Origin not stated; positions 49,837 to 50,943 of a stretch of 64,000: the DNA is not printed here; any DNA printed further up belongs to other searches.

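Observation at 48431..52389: Two cobalamin-type radical SAM enzymes flanking a QueG/RdhA-like Fe-S protein, directly downstream of the NiFe sulfhydrogenase operon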

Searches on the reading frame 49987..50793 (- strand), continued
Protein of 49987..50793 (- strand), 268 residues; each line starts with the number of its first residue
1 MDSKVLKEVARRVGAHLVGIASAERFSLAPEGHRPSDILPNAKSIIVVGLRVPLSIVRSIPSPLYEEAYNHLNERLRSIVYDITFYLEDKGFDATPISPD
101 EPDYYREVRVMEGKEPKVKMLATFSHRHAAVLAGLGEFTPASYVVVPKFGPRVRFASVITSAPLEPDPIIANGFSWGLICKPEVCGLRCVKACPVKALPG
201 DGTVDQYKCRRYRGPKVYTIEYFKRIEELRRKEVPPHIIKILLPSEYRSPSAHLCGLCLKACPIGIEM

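Call 44: fold_search(model_id=the predicted structure, library=pdb)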
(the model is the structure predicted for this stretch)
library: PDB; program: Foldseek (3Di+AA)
matches with E <= 10: 173; with E <= 0.001: 47
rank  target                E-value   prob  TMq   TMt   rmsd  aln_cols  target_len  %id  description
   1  5t8y_A                5.9e-12  1.00  0.58  0.43   6.5       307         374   18  Structure of epoxyqueuosine reductase from Bacillus subtilis with the Asp134 catalytic loop swung out of the active si (released 2016-09-28)
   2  5d0b_A                7.1e-12  1.00  0.56  0.41   8.5       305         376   19  Crystal structure of epoxyqueuosine reductase with a tRNA-TYR epoxyqueuosine-modified tRNA stem loop (released 2016-09-28)
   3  5d08_B                7.1e-12  1.00  0.51  0.38   8.7       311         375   18  Crystal structure of selenomethionine-labeled epoxyqueuosine reductase (released 2016-09-28)
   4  5d0a_C                9.6e-12  1.00  0.57  0.42   7.3       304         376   19  Crystal structure of epoxyqueuosine reductase with cleaved RNA stem loop (released 2016-09-28)
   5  5d08_A                2.6e-11  1.00  0.57  0.41   7.2       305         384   19  Crystal structure of selenomethionine-labeled epoxyqueuosine reductase (released 2016-09-28)
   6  5t8y_B                3.3e-11  1.00  0.59  0.43   6.0       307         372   18  Structure of epoxyqueuosine reductase from Bacillus subtilis with the Asp134 catalytic loop swung out of the active si (released 2016-09-28)
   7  5d0a_D                3.3e-11  1.00  0.57  0.42   7.3       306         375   19  Crystal structure of epoxyqueuosine reductase with cleaved RNA stem loop (released 2016-09-28)
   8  5d0a_A                7.0e-11  1.00  0.57  0.41   7.3       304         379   19  Crystal structure of epoxyqueuosine reductase with cleaved RNA stem loop (released 2016-09-28)
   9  5d6s_C                1.6e-10  1.00  0.57  0.43   7.4       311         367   17  Structure of epoxyqueuosine reductase from Streptococcus thermophilus. (released 2015-09-23)
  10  5d6s_A                1.7e-10  1.00  0.56  0.42   7.4       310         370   17  Structure of epoxyqueuosine reductase from Streptococcus thermophilus. (released 2015-09-23)
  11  5ma1_A                5.0e-10  1.00  0.58  0.38   9.6       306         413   18  PCE reductive dehalogenase from S. multivorans in complex with 2,4,6-trichlorophenol (released 2017-07-12)
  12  4ur3_A                6.5e-10  1.00  0.61  0.36   7.5       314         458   17  Crystal structure of the PCE reductive dehalogenase from S. multivorans P2(1) crystal form (released 2014-10-15)
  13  4uqu_A                7.3e-10  1.00  0.59  0.36   7.4       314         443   18  Crystal structure of the tetrachloroethene reductive dehalogenase from Sulfurospirillum multivorans (released 2014-10-15)
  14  8q4h_A                7.3e-10  1.00  0.50  0.27  11.4       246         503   23  a membrane-bound menaquinol:organohalide oxidoreductase complex RDH complex (released 2023-10-18)
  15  5maa_A                8.3e-10  1.00  0.60  0.37   7.5       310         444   18  PCE reductive dehalogenase from S. multivorans in complex with 3-bromophenol (released 2017-07-12)
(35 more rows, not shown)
